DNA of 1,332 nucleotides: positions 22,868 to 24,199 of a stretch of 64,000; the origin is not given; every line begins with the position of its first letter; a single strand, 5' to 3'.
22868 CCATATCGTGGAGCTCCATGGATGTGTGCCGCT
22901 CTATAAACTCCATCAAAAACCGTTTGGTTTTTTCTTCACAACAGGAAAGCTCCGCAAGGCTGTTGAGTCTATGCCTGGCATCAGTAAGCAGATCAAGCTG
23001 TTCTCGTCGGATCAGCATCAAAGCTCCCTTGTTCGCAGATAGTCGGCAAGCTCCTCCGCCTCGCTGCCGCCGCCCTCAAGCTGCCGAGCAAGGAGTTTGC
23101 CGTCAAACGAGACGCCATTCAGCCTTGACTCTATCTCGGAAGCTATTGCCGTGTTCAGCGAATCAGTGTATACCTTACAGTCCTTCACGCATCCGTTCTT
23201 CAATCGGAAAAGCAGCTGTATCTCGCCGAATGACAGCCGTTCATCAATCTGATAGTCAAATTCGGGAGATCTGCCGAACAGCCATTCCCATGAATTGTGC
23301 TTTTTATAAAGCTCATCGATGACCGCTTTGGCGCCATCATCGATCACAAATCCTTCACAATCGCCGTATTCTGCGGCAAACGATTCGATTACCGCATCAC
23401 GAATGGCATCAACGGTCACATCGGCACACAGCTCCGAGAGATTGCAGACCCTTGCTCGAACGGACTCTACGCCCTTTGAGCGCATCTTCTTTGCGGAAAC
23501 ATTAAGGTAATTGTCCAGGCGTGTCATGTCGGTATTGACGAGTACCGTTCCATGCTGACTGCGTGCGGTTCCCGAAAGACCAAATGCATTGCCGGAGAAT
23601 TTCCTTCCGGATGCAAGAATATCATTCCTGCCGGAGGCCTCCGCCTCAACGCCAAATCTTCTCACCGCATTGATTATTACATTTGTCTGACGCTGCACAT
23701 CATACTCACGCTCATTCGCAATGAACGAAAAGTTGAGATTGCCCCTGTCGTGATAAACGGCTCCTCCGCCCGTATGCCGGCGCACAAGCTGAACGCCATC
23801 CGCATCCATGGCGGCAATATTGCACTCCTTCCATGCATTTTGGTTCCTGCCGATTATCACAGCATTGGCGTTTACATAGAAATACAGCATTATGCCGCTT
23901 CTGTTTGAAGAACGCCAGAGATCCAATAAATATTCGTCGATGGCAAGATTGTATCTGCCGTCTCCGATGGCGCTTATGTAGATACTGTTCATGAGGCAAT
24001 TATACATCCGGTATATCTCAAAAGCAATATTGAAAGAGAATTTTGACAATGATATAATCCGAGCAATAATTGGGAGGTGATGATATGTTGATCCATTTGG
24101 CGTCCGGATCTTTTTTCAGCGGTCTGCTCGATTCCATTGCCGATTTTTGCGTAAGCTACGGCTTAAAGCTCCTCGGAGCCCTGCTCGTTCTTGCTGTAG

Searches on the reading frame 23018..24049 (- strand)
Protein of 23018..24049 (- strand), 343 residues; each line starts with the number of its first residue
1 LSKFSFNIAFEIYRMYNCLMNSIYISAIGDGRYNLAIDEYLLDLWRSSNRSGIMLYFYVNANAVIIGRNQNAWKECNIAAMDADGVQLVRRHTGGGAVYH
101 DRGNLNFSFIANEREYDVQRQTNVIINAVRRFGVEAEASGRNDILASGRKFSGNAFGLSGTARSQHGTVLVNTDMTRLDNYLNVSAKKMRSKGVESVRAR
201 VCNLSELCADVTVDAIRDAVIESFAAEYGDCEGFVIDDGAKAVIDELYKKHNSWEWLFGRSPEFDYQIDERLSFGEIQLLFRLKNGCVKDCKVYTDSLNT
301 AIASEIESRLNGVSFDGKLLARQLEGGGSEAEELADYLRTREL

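Call 8: search_protein_families(library=pfam, proteins=[window:23018-24049:-])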
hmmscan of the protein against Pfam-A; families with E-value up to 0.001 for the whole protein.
window:23018-24049:- (343 aa): 3 families
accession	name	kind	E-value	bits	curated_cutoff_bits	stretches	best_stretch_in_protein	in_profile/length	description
PF21948.1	LplA-B_cat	-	1.9e-63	214.5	27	1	30-225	1-200/200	Lipoyl protein ligase A/B catalytic domain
PF10437.14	Lip_prot_lig_C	-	2.3e-14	53.5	24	1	261-325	1-65/85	Bacterial lipoate protein ligase C-terminus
PF03099.24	BPL_LplA_LipB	-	1.3e-09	38.5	21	1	69-174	9-133/133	Biotin/lipoate A/B protein ligase family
